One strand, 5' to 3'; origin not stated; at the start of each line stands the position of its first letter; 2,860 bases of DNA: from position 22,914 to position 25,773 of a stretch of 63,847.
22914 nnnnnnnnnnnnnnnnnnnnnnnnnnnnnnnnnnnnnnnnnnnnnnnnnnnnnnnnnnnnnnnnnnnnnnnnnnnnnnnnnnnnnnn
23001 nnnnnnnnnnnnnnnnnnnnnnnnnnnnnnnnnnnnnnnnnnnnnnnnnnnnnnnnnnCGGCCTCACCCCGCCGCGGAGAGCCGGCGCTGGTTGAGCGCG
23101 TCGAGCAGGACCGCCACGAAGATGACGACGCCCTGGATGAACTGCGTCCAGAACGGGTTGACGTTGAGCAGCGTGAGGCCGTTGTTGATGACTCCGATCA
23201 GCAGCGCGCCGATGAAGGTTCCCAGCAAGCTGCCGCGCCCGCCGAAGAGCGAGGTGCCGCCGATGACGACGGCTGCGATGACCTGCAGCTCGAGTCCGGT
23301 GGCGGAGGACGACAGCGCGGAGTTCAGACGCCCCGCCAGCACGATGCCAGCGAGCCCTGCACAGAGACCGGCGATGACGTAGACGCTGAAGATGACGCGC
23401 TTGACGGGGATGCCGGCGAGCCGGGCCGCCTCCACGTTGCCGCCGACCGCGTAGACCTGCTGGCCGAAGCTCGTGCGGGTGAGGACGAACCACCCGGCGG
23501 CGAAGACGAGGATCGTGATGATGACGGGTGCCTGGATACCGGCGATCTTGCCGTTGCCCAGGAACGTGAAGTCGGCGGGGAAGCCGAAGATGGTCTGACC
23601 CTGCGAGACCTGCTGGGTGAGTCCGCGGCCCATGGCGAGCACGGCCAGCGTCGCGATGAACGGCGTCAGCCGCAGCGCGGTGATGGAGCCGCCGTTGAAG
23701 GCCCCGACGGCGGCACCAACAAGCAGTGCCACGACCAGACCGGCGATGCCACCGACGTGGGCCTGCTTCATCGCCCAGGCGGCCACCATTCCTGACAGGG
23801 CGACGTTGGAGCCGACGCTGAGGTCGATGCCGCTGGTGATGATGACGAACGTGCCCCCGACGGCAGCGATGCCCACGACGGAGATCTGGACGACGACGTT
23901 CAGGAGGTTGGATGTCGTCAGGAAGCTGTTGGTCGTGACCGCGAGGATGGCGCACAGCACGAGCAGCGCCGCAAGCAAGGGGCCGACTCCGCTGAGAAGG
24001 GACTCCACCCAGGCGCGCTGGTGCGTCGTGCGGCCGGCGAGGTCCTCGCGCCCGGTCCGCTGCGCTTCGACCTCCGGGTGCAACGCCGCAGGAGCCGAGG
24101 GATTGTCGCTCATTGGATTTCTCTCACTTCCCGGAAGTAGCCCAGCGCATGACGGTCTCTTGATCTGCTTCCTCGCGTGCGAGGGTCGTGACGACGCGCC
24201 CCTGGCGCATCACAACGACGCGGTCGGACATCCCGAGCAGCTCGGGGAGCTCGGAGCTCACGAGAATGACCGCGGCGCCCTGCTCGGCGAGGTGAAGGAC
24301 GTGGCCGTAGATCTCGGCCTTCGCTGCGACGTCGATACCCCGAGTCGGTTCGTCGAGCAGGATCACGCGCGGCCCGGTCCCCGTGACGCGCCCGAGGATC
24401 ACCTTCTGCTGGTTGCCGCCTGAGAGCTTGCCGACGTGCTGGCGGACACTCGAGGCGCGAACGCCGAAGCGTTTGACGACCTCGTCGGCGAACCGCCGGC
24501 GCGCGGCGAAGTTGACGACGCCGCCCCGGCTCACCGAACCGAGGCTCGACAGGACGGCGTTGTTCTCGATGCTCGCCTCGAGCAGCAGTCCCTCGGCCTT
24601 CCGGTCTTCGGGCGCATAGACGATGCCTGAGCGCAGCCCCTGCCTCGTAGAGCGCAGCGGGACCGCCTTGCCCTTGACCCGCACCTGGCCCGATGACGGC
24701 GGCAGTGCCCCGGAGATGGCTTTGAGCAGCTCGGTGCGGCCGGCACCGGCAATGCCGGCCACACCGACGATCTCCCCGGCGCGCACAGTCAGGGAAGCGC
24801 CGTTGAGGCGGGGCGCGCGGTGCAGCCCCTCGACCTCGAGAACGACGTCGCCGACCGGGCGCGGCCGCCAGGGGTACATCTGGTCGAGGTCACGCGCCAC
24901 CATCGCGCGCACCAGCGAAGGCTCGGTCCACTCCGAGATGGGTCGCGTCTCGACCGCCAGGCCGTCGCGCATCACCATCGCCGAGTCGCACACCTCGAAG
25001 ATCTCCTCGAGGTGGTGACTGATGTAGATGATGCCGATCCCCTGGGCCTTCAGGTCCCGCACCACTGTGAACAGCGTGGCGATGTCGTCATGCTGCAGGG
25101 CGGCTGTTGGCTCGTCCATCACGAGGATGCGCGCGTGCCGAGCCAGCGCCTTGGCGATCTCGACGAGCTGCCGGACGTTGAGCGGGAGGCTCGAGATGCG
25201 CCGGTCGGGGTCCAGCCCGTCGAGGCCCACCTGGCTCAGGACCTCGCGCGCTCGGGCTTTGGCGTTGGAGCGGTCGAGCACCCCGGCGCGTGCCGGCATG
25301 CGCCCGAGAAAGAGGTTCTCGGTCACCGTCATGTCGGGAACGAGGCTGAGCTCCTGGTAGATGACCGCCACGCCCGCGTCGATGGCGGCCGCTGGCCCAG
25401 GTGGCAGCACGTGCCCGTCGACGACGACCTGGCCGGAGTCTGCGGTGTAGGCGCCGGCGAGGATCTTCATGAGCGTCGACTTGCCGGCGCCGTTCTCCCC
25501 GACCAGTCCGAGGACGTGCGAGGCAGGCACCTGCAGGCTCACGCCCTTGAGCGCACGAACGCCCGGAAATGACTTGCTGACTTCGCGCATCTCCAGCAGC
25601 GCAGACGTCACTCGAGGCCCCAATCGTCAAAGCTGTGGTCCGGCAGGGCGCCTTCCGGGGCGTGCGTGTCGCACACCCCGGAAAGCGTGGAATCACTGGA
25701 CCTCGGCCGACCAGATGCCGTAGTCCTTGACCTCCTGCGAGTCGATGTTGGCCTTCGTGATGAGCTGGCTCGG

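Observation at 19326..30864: Import-coupled DHAP-shunt locus for 5-deoxyribose/5-methylthioribose in an actinobacterium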

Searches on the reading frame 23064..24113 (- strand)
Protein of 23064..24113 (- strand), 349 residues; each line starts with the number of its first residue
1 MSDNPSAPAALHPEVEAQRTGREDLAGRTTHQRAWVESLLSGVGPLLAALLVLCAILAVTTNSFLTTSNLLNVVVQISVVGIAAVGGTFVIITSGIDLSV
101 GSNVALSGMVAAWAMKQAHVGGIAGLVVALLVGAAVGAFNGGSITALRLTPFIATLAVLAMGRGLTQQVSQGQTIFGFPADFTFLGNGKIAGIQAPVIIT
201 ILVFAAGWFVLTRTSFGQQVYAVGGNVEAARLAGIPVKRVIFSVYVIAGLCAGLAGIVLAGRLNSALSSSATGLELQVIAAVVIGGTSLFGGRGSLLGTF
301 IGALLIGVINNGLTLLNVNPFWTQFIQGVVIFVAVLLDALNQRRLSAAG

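Call 7: search_protein_families(library=pfam, proteins=[window:23064-24113:-])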
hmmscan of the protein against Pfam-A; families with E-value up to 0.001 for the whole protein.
window:23064-24113:- (349 aa): 1 family
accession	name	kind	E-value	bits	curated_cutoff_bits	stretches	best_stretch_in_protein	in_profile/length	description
PF02653.21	BPD_transp_2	-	2.5e-47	161.7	26.8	1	69-334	1-268/269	Branched-chain amino acid transport system / permease component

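Call 8: search_protein_families(library=ncbifam, proteins=[window:23064-24113:-])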
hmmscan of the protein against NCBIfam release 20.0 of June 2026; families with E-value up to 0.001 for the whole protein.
window:23064-24113:- (349 aa): 11 families
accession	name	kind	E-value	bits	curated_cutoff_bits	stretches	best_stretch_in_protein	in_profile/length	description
NF007067.0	PRK09512.1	equivalog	5.1e-75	252.6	398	1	47-341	23-320/321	ribose ABC transporter permease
NF040906.3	GguB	equivalog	1.4e-67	228.5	450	2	197-344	228-375/375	multiple monosaccharide ABC transporter permease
NF007252.0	PRK09699.1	equivalog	5.6e-67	226.3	396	1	50-340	32-323/326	D-allose ABC transporter permease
NF008441.0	PRK11285.1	equivalog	6.9e-67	225.9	378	1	30-344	17-329/333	L-arabinose ABC transporter permease AraH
NF008630.0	PRK11618.1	equivalog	3.4e-54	184.3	363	1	50-340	13-311/331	galactofuranose ABC transporter, permease protein YjfF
NF007014.0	PRK09478.1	equivalog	9e-50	169.9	386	1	46-341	18-331/336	galactose/methyl galactoside ABC transporter permease MglC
NF011961.0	PRK15432.1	equivalog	4e-45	154.6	388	1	47-339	14-305/344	autoinducer 2 ABC transporter permease LsrC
NF041862.1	YtfT_transport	equivalog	2.8e-44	151.7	535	1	66-338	52-324/339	galactofuranose ABC transporter, ATP-binding protein YtfT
NF011612.1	PRK15038.1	equivalog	2e-35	122.5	500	1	47-339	8-306/322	autoinducer 2 ABC transporter permease LsrD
TIGR03409.1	urea_trans_UrtB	equivalog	3.5e-08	33.4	250.3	1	197-335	148-274/291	urea ABC transporter permease subunit UrtB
TIGR03408.1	urea_trans_UrtC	equivalog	6.9e-07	29.3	296.2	1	197-337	173-306/313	urea ABC transporter permease subunit UrtC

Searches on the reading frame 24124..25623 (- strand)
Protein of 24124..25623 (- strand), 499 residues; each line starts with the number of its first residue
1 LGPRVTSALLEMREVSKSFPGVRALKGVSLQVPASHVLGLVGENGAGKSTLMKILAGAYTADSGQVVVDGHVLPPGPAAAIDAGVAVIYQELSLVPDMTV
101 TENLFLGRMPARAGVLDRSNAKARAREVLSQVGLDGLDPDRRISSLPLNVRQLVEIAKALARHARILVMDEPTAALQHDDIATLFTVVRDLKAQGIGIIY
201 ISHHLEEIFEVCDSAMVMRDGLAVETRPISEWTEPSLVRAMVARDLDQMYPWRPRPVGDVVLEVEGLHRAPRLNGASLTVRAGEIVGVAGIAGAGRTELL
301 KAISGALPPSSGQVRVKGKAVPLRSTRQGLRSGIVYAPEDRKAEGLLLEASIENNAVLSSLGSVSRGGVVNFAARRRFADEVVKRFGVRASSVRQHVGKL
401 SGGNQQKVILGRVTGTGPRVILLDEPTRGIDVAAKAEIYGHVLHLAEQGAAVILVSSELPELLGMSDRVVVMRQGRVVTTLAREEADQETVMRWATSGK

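Call 7: search_protein_families(library=pfam, proteins=[window:24124-25623:-])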
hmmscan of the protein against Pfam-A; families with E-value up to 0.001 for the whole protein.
window:24124-25623:- (499 aa): 5 families
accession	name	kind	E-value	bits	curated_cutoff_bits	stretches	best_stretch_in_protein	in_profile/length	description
PF00005.33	ABC_tran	-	3.3e-55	186.9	25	2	25-174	1-137/137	ABC transporter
PF13304.12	AAA_21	-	1.6e-09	38.7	27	0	38-57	2-21/304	AAA domain, putative AbiEii toxin, Type IV TA system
PF13604.12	AAA_30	-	1.7e-07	31.6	27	0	37-68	20-51/191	AAA domain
PF13401.12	AAA_22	-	3.8e-06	27.7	27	0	40-201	10-121/130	AAA domain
PF13191.12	AAA_16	-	5.9e-06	27.3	32.6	0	36-171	25-140/167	AAA ATPase domain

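Call 8: search_protein_families(library=ncbifam, proteins=[window:24124-25623:-])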
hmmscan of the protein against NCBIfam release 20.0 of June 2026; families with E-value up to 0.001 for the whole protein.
window:24124-25623:- (499 aa): 189 families (the best 25 are shown)
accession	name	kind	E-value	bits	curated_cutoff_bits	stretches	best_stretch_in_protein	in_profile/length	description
NF008442.0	PRK11288.1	equivalog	5.6e-169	562.6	689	1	6-495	4-495/504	L-arabinose ABC transporter ATP-binding protein AraG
NF010069.0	PRK13549.1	equivalog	8.6e-158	526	699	1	7-497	3-503/513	xylose ABC transporter ATP-binding protein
NF008030.0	PRK10762.1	equivalog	2.6e-153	511.4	745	1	7-495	2-491/501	ribose ABC transporter ATP-binding protein RbsA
NF040905.2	GguA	equivalog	2.4e-150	501.3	810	1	9-493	1-498/500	multiple monosaccharide ABC transporter ATP-binding protein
TIGR02633.1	xylG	equivalog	4.7e-138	460.8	723.65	1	9-494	1-498/500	D-xylose ABC transporter ATP-binding protein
NF041861.1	YtfR_transport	equivalog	1.7e-133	445.6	850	1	9-493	1-488/492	galactofuranose ABC transporter, ATP-binding protein YtfR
NF008215.0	PRK10982.1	equivalog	3.1e-129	431.8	828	1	6-496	10-503/506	galactose/methyl galactoside ABC transporter ATP-binding protein MglA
NF007253.0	PRK09700.1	equivalog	4.8e-128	427.9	772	1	8-497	4-508/510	D-allose ABC transporter ATP-binding protein AlsA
NF011967.0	PRK15439.1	equivalog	2e-115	386.1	586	1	6-496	8-500/510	autoinducer 2 ABC transporter ATP-binding protein LsrA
NF047930.1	ABC_ATP_B6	equivalog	3.3e-102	342.7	670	1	10-492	3-505/510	putative B6 ABC transporter ATP-binding protein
TIGR01188.1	drrA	subfamily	1.3e-63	215.1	312.45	2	17-225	1-204/302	daunorubicin resistance ABC transporter, ATP-binding protein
TIGR03410.1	urea_trans_UrtE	equivalog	2.8e-63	213.5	285.8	2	272-493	15-226/230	urea ABC transporter ATP-binding subunit UrtE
TIGR03864.1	PQQ_ABC_ATP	hypoth_equivalog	1.2e-59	201.7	302.25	2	10-223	2-210/236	ABC transporter, ATP-binding subunit, PQQ-dependent alcohol dehydrogenase system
TIGR04521.1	ECF_ATPase_2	equivalog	1.9e-58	197.8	330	2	22-227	18-227/279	energy-coupling factor transporter ATPase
TIGR04406.1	LPS_export_lptB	equivalog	1.7e-57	194.5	240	2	10-225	2-215/239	LPS export ABC transporter ATP-binding protein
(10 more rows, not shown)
